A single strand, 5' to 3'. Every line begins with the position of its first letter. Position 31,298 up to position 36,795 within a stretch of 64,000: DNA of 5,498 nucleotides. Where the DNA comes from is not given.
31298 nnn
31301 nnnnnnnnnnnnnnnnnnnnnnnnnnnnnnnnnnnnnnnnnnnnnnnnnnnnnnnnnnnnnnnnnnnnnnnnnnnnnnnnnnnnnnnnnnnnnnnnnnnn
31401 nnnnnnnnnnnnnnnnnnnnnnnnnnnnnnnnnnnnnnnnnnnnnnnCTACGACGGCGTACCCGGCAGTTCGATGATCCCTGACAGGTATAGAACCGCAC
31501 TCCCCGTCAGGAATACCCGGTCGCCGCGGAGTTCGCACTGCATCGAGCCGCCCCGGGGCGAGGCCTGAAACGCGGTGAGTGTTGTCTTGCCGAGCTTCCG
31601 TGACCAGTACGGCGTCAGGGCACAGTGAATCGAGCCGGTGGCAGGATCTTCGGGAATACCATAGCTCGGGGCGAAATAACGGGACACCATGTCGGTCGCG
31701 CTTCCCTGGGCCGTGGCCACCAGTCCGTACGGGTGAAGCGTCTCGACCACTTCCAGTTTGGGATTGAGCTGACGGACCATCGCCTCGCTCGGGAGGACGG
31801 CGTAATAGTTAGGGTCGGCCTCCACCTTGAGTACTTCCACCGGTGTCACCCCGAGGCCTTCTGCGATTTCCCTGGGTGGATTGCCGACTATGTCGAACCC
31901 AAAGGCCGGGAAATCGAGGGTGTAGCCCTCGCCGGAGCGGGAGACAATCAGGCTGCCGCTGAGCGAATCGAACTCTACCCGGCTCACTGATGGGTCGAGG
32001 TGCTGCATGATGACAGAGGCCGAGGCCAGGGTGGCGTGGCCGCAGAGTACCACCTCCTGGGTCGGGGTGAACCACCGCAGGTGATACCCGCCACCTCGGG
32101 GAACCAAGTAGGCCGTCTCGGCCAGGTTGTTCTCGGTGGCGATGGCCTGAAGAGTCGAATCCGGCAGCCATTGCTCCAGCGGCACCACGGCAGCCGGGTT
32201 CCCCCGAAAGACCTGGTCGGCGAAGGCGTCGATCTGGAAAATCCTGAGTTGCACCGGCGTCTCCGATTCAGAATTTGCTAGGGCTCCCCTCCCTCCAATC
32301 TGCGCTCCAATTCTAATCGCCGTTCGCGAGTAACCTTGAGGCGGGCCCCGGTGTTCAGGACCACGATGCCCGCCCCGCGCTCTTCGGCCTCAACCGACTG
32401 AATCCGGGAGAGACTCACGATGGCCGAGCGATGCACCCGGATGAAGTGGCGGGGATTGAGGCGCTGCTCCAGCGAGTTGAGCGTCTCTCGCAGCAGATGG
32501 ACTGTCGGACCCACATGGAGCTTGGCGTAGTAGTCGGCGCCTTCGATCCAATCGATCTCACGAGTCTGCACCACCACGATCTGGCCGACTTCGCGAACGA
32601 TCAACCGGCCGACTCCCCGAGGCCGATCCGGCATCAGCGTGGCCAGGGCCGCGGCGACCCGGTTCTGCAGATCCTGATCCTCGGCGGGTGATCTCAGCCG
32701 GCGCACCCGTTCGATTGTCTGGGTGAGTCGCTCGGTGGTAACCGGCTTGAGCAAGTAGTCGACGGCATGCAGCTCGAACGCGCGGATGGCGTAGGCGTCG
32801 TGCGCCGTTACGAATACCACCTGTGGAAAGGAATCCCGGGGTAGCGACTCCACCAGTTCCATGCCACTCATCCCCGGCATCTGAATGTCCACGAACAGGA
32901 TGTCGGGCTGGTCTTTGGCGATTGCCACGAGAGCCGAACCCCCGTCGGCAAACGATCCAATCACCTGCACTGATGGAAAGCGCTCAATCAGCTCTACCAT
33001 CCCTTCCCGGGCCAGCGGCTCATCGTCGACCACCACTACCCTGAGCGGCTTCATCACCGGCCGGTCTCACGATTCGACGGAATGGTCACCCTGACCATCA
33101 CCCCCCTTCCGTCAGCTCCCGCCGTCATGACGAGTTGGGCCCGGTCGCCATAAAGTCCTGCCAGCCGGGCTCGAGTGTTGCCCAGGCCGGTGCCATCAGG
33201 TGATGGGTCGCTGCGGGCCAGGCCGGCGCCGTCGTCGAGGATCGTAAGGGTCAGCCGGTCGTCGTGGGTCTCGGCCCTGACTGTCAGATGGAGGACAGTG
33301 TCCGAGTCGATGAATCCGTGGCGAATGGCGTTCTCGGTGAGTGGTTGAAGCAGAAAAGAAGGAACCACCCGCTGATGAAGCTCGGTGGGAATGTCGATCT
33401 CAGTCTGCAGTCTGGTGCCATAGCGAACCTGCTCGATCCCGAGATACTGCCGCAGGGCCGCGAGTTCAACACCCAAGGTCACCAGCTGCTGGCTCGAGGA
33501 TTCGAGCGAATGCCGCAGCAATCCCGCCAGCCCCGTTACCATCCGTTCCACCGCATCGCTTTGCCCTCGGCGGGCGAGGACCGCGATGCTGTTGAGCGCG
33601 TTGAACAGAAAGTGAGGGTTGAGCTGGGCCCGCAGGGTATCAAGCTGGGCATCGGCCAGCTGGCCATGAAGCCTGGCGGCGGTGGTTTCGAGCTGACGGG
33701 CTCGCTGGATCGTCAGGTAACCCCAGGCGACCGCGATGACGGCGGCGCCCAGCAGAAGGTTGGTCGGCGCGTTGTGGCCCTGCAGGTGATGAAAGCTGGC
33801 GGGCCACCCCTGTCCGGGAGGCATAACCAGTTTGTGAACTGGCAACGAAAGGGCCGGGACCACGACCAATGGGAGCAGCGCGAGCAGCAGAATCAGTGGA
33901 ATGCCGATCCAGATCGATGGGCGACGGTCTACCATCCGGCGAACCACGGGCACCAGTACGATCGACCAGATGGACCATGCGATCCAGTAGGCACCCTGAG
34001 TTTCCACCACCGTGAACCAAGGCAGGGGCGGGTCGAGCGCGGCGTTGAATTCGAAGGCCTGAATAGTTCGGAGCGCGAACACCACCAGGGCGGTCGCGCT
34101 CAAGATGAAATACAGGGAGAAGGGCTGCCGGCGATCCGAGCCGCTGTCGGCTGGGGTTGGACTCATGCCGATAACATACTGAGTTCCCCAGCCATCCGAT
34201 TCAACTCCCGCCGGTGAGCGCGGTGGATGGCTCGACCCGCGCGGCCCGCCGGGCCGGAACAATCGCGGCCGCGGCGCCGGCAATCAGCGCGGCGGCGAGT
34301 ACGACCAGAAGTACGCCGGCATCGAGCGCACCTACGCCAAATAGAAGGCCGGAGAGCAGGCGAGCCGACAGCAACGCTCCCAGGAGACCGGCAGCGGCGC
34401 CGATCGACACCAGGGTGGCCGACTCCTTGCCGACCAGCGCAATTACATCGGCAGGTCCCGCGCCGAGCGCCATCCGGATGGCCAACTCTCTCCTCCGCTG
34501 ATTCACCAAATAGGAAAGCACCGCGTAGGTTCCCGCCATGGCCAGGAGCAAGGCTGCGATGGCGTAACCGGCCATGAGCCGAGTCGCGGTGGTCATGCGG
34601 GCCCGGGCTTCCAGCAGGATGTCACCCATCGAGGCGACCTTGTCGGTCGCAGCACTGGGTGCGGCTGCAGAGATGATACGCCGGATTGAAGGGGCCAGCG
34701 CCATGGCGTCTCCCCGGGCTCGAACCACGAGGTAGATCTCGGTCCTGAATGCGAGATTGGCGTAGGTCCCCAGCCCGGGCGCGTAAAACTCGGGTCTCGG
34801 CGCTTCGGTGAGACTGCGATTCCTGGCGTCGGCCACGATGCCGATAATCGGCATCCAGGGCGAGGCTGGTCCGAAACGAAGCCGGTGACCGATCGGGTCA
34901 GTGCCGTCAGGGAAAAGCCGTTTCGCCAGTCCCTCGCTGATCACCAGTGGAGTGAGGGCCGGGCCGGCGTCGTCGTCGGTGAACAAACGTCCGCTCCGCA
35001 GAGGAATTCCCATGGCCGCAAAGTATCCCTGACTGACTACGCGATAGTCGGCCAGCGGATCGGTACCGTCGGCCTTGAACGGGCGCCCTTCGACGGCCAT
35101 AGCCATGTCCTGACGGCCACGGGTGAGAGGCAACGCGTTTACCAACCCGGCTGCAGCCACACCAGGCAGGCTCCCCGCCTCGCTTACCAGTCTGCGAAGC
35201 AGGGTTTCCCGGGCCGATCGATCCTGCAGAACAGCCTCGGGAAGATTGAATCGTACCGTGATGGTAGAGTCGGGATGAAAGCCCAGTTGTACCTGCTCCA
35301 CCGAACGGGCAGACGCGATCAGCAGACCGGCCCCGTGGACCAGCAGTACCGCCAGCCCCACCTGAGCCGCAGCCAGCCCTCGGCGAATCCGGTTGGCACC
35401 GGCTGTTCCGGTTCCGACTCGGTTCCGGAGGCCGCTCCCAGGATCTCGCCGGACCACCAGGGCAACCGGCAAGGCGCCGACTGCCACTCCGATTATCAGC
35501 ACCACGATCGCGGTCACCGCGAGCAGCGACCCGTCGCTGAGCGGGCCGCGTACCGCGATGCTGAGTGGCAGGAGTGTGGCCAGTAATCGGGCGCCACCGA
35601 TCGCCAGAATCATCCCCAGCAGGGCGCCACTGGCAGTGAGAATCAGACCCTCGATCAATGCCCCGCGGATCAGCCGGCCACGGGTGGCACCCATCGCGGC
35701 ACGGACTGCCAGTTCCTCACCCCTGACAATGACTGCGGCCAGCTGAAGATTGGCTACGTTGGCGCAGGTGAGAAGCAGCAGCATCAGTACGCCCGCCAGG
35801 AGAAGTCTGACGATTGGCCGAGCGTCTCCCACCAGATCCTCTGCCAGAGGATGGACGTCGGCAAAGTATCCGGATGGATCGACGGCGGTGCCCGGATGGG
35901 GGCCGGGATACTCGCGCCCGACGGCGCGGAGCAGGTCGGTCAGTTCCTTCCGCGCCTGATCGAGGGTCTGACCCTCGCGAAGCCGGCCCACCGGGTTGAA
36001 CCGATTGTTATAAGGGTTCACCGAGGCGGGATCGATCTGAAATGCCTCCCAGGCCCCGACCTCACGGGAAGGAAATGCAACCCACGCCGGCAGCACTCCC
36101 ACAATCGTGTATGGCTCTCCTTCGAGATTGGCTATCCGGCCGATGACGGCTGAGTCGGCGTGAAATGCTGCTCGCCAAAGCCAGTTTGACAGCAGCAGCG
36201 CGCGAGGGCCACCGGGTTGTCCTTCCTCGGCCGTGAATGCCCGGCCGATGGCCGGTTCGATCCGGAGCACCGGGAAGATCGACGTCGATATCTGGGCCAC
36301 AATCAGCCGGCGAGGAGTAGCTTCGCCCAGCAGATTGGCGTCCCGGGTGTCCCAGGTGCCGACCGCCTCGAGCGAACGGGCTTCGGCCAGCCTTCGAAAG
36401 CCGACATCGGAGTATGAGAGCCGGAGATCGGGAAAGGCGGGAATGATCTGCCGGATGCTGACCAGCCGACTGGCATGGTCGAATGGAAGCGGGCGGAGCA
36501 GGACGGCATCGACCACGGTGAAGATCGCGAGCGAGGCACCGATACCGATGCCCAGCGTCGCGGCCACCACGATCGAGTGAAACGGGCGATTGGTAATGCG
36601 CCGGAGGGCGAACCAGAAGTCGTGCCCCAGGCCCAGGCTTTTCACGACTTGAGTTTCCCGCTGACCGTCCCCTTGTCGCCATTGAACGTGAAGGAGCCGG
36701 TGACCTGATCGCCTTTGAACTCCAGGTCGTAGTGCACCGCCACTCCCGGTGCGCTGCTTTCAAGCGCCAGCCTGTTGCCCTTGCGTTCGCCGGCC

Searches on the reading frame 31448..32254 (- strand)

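Call 59: search_protein_families(library=pfam, proteins=[window:31448-32254:-], max_evalue=0.0001)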
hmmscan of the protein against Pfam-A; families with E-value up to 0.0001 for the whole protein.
window:31448-32254:- (268 aa): 1 family
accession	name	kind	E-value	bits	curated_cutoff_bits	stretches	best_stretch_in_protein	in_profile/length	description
PF02567.21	PhzC-PhzF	-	7.2e-54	183.6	27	1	8-258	1-280/281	Phenazine biosynthesis-like protein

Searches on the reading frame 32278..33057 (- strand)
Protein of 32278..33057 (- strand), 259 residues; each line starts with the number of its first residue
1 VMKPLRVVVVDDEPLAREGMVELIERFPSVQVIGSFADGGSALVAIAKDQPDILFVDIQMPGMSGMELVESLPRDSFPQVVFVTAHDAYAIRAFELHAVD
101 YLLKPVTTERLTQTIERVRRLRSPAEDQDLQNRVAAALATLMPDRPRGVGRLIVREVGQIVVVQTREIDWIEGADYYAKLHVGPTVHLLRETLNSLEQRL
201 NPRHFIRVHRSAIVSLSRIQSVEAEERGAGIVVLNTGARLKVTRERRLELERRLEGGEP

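Call 59: search_protein_families(library=pfam, proteins=[window:32278-33057:-], max_evalue=0.0001)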
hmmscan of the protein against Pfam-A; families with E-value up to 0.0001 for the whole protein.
window:32278-33057:- (259 aa): 2 families
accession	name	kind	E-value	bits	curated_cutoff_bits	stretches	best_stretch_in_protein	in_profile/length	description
PF00072.30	Response_reg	-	2.9e-25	89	30.2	1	7-115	1-110/111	Response regulator receiver domain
PF04397.21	LytTR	-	2.7e-19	69.6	22.6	1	159-254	2-97/98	LytTr DNA-binding domain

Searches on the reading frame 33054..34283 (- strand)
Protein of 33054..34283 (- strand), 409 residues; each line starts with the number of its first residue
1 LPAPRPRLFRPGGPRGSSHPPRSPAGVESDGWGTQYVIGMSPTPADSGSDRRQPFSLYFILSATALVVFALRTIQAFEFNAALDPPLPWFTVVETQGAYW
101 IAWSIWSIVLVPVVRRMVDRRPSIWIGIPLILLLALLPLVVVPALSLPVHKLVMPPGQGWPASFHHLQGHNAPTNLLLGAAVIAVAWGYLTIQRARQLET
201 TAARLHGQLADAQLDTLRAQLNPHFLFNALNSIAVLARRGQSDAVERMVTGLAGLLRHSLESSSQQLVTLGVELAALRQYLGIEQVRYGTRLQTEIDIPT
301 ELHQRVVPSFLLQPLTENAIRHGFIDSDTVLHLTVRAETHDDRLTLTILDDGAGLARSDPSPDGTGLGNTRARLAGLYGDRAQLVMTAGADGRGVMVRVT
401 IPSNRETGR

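Call 59: search_protein_families(library=pfam, proteins=[window:33054-34283:-], max_evalue=0.0001)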
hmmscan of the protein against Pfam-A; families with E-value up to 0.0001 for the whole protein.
window:33054-34283:- (409 aa): 1 family
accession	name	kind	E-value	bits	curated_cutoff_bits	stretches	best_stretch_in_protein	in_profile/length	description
PF06580.19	His_kinase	-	7.4e-25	87.5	25.2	1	212-292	1-81/81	Histidine kinase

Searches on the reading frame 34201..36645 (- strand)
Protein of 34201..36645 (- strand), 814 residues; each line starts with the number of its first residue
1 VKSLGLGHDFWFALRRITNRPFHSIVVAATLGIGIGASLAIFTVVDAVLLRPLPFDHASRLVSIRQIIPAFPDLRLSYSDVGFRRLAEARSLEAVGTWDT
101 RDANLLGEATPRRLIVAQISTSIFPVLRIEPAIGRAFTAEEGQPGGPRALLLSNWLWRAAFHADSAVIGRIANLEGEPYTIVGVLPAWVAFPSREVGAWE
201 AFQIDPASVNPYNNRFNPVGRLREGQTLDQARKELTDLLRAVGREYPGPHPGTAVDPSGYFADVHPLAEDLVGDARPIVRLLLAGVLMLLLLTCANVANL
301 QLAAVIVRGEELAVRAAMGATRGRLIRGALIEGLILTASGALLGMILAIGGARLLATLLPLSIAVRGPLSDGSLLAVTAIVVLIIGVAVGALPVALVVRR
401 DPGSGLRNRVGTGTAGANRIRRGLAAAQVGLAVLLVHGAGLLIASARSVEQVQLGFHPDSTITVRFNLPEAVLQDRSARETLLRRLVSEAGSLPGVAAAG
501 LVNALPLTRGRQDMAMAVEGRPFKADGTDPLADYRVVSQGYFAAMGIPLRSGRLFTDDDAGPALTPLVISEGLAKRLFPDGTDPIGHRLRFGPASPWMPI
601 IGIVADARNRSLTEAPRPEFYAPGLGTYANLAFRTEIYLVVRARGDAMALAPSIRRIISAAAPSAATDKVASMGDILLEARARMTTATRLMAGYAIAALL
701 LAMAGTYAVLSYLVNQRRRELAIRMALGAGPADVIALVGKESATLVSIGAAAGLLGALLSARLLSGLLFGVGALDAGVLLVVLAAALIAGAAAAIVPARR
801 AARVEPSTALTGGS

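Call 59: search_protein_families(library=pfam, proteins=[window:34201-36645:-], max_evalue=0.0001)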
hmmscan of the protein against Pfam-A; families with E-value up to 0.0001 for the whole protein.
window:34201-36645:- (814 aa): 2 families
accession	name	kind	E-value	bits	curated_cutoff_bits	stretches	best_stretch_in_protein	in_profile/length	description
PF12704.14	MacB_PCD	-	4.2e-29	102.7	27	2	25-237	2-206/207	MacB-like periplasmic core domain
PF02687.27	FtsX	-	2.4e-21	76.4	25.5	2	695-806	4-120/120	FtsX-like permease C-terminal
